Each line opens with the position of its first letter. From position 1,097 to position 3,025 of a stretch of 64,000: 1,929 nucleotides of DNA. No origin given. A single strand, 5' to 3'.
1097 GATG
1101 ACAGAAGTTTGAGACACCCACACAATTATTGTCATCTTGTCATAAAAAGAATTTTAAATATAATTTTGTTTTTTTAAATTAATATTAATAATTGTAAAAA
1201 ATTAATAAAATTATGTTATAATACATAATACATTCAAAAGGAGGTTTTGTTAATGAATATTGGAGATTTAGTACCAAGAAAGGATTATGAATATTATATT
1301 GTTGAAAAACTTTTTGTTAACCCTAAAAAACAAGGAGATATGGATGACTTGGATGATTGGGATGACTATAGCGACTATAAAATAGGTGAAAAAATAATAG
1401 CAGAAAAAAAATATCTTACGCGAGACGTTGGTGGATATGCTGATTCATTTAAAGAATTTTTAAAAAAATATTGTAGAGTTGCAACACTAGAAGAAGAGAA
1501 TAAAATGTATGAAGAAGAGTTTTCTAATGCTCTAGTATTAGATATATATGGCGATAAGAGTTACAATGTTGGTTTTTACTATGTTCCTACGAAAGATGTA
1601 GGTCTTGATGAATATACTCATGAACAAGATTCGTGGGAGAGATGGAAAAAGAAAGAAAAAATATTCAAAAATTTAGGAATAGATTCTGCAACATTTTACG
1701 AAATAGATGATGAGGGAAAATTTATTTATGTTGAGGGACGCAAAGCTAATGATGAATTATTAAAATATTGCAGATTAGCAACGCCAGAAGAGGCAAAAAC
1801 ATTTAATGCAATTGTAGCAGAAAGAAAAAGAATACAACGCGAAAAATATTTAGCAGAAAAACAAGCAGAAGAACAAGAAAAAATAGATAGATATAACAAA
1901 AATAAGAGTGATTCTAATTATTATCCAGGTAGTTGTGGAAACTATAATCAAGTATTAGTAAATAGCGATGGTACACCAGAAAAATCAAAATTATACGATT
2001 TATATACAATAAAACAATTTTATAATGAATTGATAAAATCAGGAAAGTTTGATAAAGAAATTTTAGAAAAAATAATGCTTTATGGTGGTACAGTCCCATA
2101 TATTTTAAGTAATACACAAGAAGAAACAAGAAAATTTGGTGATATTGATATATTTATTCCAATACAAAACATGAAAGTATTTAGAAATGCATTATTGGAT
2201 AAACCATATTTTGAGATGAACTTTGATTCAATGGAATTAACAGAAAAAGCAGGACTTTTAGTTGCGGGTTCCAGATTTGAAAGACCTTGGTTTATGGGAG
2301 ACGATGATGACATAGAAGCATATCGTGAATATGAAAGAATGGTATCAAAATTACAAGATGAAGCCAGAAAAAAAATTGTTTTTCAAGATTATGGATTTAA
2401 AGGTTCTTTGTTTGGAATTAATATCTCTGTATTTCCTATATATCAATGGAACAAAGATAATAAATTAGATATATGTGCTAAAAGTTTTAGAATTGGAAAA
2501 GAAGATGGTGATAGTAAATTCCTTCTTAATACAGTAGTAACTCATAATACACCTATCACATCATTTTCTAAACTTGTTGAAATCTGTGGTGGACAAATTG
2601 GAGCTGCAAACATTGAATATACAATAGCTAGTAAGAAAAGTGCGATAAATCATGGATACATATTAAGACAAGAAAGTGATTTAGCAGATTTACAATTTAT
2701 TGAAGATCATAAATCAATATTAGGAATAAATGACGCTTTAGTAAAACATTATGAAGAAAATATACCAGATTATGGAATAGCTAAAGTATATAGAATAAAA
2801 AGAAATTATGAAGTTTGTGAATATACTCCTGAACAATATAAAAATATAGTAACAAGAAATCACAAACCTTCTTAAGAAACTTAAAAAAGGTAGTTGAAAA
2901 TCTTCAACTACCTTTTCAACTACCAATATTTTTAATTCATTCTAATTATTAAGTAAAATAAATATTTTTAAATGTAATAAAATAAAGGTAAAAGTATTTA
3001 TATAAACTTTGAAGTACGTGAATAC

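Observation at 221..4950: Candidate accessory/defence-like island: DUF4238 protein, large nucleotidyltransferase-motif protein and two unknown proteins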

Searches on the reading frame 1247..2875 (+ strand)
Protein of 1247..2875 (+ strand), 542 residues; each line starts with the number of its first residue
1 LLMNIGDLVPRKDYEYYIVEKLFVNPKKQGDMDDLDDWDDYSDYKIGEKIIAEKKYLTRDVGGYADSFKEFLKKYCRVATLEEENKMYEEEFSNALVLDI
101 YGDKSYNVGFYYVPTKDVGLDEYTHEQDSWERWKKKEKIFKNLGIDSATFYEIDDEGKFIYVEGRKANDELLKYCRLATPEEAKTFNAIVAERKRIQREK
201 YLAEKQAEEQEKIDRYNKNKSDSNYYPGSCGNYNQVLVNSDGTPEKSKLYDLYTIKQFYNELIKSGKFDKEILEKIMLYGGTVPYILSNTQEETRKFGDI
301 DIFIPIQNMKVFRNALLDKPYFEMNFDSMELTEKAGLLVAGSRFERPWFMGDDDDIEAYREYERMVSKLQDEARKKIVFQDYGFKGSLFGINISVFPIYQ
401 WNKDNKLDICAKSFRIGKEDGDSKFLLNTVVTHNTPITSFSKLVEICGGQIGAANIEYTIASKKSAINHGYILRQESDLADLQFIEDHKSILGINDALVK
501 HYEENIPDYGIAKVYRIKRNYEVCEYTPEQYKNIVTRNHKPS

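Call 3: search_protein_families(library=pfam, proteins=[window:1247-2875:+], max_evalue=1)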
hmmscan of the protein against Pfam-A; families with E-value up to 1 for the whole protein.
window:1247-2875:+ (542 aa): 1 family
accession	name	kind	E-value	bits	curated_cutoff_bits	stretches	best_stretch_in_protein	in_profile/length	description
PF23894.2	LD_SV2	-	0.19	12.5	29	1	85-160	6-83/92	SV2A/B/C luminal domain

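Call 4: search_protein_families(library=padloc, proteins=[window:1247-2875:+], max_evalue=1)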
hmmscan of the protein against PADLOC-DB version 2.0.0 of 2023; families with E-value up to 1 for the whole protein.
window:1247-2875:+ (542 aa): 0 families

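Call 13: find_homologous_proteins(query=window:1247-2875:+)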
Query window:1247-2875:+ (542 aa): 51 proteins with E <= 0.001 among 8000 candidates.
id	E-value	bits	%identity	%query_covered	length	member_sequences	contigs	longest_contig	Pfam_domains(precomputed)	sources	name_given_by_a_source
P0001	0.0e+0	1226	100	100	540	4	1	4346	-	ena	-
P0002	0.0e+0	1088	87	100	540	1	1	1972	-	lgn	-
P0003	0.0e+0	1049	85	100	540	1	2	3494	-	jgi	-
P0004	1.2e-263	894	74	100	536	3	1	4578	-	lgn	-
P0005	1.5e-262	890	73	100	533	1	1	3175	-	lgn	-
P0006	2.5e-224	764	63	100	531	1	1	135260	-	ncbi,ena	-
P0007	3.8e-221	754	65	99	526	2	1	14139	-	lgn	-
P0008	9.5e-211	720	58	100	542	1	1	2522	-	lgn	-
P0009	2.9e-169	583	57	88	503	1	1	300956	-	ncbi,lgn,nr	ncbi:MAG: hypothetical protein PHQ89_00070 [Bacilli bacterium]|nr:hypothetical protein [Bacilli bact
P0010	2.4e-150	520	53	88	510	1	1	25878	-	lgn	-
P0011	2.0e-113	398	41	99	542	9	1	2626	-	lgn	-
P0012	2.6e-111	391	42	100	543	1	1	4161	-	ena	-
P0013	1.3e-109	386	41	100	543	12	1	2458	-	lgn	-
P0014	2.0e-109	385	41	98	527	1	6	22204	-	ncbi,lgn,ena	-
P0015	5.8e-109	384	40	99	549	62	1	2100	-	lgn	-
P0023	1.6e-107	379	40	99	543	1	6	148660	-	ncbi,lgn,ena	-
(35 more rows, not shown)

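Call 17: search_solved_structures(query=A1, max_evalue=10, show_alignments=3)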
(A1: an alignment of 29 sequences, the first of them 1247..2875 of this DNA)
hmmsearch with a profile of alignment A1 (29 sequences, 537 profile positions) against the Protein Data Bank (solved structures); distinct sequences matched with E-value up to 10: 0.

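Call 18: find_encoding_contigs(protein=P0001, flank=10000, max_places=4)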
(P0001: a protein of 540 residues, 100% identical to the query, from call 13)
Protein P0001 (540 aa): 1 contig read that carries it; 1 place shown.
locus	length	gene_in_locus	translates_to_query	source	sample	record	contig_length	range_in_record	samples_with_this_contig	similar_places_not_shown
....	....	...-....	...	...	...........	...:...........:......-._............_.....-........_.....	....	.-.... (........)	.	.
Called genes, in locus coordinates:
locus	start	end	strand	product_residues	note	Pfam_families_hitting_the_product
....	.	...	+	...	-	?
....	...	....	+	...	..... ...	-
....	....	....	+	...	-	-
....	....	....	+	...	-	?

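Call 19: find_encoding_contigs(protein=P0006, flank=10000, max_places=3)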
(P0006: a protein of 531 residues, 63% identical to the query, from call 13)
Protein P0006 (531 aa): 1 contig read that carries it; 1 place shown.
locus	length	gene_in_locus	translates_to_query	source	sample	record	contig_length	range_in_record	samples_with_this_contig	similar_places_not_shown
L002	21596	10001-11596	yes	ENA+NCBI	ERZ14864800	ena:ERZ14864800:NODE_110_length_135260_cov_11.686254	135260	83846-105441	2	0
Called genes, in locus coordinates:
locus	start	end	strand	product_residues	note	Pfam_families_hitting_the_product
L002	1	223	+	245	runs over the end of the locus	PF14808:TMEM164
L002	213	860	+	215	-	PF01027:Bax1-I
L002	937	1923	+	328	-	PF03372:Exo_endo_phos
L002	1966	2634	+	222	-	-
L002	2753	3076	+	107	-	PF01250:Ribosomal_S6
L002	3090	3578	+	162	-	PF00436:SSB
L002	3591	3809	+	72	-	PF01084:Ribosomal_S18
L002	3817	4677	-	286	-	PF04991:LicD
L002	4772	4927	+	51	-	-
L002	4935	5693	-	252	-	PF00106:adh_short, PF01370:Epimerase, PF08659:KR, PF13561:adh_short_C2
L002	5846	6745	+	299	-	PF10543:ORF6N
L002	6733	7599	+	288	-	PF10543:ORF6N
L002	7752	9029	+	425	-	-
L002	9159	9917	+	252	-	-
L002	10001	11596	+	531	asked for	-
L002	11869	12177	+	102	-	PF00338:Ribosomal_S10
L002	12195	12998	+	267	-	PF00297:Ribosomal_L3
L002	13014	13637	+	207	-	PF00573:Ribosomal_L4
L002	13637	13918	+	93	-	PF00276:Ribosomal_L23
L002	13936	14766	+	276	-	PF00181:Ribosomal_L2_N, PF03947:Ribosomal_L2_C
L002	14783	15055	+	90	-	PF00203:Ribosomal_S19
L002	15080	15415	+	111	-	PF00237:Ribosomal_L22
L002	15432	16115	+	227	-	PF05316:VAR1 (faint), PF07650:KH_2, PF00189:Ribosomal_S3_C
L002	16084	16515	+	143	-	PF00252:Ribosomal_L16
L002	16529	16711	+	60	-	PF00831:Ribosomal_L29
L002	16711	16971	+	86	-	PF00366:Ribosomal_S17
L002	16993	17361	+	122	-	PF00238:Ribosomal_L14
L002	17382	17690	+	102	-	PF00467:KOW, PF17136:ribosomal_L24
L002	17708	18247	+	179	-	PF00281:Ribosomal_L5, PF00673:Ribosomal_L5_C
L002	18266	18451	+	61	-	PF00253:Ribosomal_S14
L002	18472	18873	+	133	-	PF00410:Ribosomal_S8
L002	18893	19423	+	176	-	PF00347:Ribosomal_L6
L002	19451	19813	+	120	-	PF00861:Ribosomal_L18p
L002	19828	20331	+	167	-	PF00333:Ribosomal_S5, PF03719:Ribosomal_S5_C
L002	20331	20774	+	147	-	PF00828:Ribosomal_L27A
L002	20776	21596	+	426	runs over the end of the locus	PF00344:SecY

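Call 20: find_encoding_contigs(protein=P0009, flank=10000, max_places=3)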
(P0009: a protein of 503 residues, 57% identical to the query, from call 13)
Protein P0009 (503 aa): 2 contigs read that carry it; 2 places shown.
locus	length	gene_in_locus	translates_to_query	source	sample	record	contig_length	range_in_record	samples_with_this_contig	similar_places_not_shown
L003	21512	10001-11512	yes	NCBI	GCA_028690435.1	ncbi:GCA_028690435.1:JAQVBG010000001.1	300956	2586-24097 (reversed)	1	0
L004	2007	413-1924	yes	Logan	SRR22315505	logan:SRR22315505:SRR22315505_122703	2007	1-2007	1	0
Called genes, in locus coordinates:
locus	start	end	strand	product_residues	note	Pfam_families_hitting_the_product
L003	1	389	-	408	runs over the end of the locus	-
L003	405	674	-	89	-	PF00085:Thioredoxin, PF14595:Thioredoxin_9 (weak)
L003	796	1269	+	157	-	-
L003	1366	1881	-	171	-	-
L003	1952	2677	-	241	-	PF14393:DUF4422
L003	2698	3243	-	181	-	-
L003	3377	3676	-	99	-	-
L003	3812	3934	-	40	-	-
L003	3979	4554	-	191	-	-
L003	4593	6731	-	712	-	PF14903:WG_beta_rep (faint)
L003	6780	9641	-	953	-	PF00023:Ank (faint), PF12796:Ank_2, PF13606:Ank_3 (faint), PF13637:Ank_4 (faint), PF13857:Ank_5 (faint)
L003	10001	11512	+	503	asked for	-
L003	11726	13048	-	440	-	-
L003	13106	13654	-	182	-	-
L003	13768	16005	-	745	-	PF07963:N_methyl (weak), PF16403:Bact_surface_Ig-like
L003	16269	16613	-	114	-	-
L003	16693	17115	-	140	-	-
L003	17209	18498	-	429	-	PF00919:UPF0004, PF04055:Radical_SAM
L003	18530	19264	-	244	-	-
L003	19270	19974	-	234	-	PF20260:PUA_4, PF04452:Methyltrans_RNA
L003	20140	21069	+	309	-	PF05621:TniB (weak), PF00004:AAA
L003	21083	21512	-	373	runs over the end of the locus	PF00226:DnaJ, PF01556:DnaJ_C, PF00684:DnaJ_CXXCXGXG, PF27659:CHP02642 (weak)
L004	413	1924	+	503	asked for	-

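Call 23: search_protein_families(library=ncbifam, proteins=[window:1253-2875:+], max_evalue=0.1)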
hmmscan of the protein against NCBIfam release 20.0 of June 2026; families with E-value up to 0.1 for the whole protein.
window:1253-2875:+ (540 aa): 0 families

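Call 24: search_protein_families(library=phrogs, proteins=[window:1253-2875:+], max_evalue=0.1)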
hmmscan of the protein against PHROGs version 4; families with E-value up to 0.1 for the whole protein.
window:1253-2875:+ (540 aa): 1 family
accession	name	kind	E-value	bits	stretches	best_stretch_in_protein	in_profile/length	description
phrog_31413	-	unknown function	0.053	14.9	0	190-214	6-30/81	-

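Call 27: predict_structure(alignment_id=A1)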
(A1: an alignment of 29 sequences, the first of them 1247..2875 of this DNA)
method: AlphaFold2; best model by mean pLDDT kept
length: 542 residues; sequences in the alignment: 29
mean_pLDDT: 89.7   pTM: 0.71
mean pLDDT of the five models: 89.7, 88.6, 88.4, 84.8, 84.5
residues with pLDDT >= 90: 377; 70-90: 141; 50-70: 15; < 50: 9
segments of 3 or more residues with pLDDT < 50: 31-37
pLDDT, mean of each block of 10 residues (from residue 1): 86 94 70 53 90 89 87 95 94 93 88 91 89 91 86 91 88 93 95 92 94 91 91 91 88 95 92 93 93 90 95 94 95 88 78 87 91 85 96 97 87 89 88 93 91 96 94 92 95 95 94 91 92 77 40
secondary structure, 60 per line:
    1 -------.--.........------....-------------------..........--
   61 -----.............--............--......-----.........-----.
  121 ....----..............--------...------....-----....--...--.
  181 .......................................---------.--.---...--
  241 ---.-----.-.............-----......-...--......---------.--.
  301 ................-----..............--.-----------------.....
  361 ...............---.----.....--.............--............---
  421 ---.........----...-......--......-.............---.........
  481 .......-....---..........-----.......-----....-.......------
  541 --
elements in order: E14-19 H26-29 E49-53 H54-58 H66-75 E76-78 H81-92 E95-100 E106-114 H120-124 H129-142 E151-153 E160-163 H169-172 E175-177 H180-219 E236-238 H252-264 H270-275 E277-279 H282-287 E300-305 H306-316 E322-327 H328-335 H356-375 E384-388 E391-403 E406-417 E424-432 E441-446 E449-454 H456-468 H472-487 H489-492 H496-505 E511-517 E523-526 H528-534

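Call 29: find_encoding_contigs(protein=P0023, flank=8000, max_places=4)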
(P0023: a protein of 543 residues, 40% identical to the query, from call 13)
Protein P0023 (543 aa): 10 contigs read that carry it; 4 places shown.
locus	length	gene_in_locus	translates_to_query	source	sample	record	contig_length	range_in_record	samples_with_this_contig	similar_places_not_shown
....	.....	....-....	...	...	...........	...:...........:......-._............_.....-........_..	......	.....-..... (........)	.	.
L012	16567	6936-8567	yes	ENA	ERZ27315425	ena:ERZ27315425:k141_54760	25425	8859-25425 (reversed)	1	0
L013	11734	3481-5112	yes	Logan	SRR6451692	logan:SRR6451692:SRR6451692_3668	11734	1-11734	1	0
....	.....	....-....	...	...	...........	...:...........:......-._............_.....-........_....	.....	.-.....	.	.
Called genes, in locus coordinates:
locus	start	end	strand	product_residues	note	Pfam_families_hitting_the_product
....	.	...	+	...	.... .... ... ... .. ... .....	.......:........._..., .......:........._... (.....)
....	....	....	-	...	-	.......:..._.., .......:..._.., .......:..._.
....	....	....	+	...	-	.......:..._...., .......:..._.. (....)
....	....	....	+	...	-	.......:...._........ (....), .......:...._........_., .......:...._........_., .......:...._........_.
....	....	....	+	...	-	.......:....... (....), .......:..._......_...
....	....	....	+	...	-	-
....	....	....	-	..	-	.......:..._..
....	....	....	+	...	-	-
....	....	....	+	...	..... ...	-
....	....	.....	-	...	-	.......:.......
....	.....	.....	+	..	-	-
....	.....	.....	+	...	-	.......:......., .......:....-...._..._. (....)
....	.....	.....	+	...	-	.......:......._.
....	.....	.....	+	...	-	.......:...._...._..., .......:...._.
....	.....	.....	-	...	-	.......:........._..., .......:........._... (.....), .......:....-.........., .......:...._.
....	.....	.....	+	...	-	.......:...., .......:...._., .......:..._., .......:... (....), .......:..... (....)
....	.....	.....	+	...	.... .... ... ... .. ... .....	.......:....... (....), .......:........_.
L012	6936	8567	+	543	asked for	-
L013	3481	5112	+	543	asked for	-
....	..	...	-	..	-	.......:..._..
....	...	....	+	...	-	-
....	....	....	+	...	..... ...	-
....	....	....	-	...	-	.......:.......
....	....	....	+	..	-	-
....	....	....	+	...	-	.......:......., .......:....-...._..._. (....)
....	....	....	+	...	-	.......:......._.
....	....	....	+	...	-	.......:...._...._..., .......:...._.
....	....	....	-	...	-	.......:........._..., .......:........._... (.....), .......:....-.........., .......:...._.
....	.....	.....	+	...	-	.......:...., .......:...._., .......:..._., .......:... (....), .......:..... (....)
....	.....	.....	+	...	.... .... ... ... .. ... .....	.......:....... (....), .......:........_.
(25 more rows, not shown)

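Call 30: fold_search(model_id=the predicted structure, library=pdb)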
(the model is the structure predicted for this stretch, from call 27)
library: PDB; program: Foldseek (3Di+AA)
matches with E <= 10: 137; with E <= 0.001: 0
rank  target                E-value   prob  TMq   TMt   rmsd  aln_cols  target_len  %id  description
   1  2fcl                  3.9e-03  1.00  0.20  0.55  12.4       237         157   13  Crystal structure of a putative nucleotidyltransferase (tm1012) from Thermotoga maritima at 1.35 A resolution (released 2006-03-14)
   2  2ewr                  6.0e-03  1.00  0.20  0.55   7.8       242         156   13  Crystal structure of a putative nucleotidyltransferase (tm1012) from Thermotoga maritima at 1.60 A resolution (released 2005-12-06)
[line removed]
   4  6qwl_E                7.5e-02  0.06  0.08  0.08  27.0       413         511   10  Influenza B virus (B/Panama/45) polymerase Hetermotrimer in complex with 3'5' cRNA promoter (released 2019-09-04)
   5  4wqk                  8.3e-02  0.99  0.24  0.62   7.7       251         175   12  Crystal structure of aminoglycoside nucleotidylyltransferase ANT(2")-Ia, apo form (released 2014-11-12)
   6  8an4_B                1.1e-01  0.72  0.18  0.42  11.9       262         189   12  MenT1 toxin (rv0078a) from Mycobacterium tuberculosis H37Rv (released 2023-08-02)
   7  9bli_B                8.8e-01  0.04  0.06  0.12  19.9       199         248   12  Crystal structure of Actin capping protein in complex with a fragment of Legionella pneumophila RavB (released 2025-05-07)
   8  6omv_B                1.1e+00  0.03  0.06  0.03  19.4       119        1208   10  CryoEM structure of the LbCas12a-crRNA-AcrVA4-DNA complex (released 2019-06-12)
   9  4p37_A                1.3e+00  0.16  0.18  0.19   9.5       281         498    8  Crystal structure of the Megavirus polyadenylate synthase (released 2015-04-01)
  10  4iuj                  1.3e+00  0.02  0.07  0.08  26.7       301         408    9  Structure of Polymerase acid protein (PA) from Influenzavirus A Influenza A virus A, WILSON-SMITH/1933 (H1N1) (released 2013-02-06)
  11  3ron_A                1.4e+00  0.02  0.05  0.11  19.5       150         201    7  Crystal Structure and Hemolytic Activity of the Cyt1Aa Toxin from Bacillus thuringiensis subsp. israelensis (released 2011-10-12)
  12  4p37_B                1.7e+00  0.15  0.17  0.18  13.2       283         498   11  Crystal structure of the Megavirus polyadenylate synthase (released 2015-04-01)
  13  6t14                  1.7e+00  0.02  0.07  0.12  20.7       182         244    6  Native structure of mosquitocidal Cyt1A protoxin obtained by Serial Femtosecond Crystallography on in vivo grown crystal (released 2020-10-14)
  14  6t1c                  1.8e+00  0.02  0.08  0.15  22.2       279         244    9  Structure of the C7S mutant of mosquitocidal Cyt1A protoxin obtained by Serial Femtosecond Crystallography on in vivo gr (released 2020-10-14)
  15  6kal_A                2.3e+00  0.14  0.17  0.20  14.3       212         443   10  Crystal structure of FKRP in complex with Mg ion and CMP (released 2020-01-15)
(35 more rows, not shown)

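Call 51: search_protein_representatives(alignment_id=A1)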
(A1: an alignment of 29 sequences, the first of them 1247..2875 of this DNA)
Query: 29 sequences, 537 profile positions. Proteins with E-value up to 0.001 (for the whole library): 80; up to 1e-10: 54; up to 1e-30: 38. The best 80 are listed.
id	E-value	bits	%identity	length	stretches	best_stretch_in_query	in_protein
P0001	2.6e-226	769.3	-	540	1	7-537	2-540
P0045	1.8e-194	664.2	-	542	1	2-537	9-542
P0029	1.0e-193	661.7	-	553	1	6-537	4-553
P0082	5.2e-180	616.5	-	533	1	1-537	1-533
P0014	3.0e-177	607.4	-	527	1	6-536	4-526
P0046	1.0e-174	599.0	-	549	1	9-537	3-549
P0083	3.9e-141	488.2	-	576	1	6-534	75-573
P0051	5.3e-139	481.1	-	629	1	9-533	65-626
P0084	3.2e-135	468.7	-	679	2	33-534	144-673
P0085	4.4e-133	461.6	-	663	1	11-537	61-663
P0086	8.0e-124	431.0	-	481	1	74-537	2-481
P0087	1.1e-123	430.6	-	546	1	35-534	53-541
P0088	1.6e-115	403.7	-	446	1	101-537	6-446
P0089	9.3e-115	401.1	-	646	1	32-534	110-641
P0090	7.1e-114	398.2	-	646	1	8-533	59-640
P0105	1.6e-42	162.7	-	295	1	247-531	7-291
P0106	1.1e-41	160.0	-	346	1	246-531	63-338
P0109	1.4e-39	153.0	-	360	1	185-530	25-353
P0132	7.3e-09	51.6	-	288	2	253-325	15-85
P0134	8.0e-08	48.2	-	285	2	258-368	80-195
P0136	2.4e-07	46.6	-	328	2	246-328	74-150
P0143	1.2e-05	41.1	-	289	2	263-329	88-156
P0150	2.3e-04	36.8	-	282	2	265-351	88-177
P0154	7.7e-04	35.1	-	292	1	236-328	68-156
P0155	7.7e-04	35.0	-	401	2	236-325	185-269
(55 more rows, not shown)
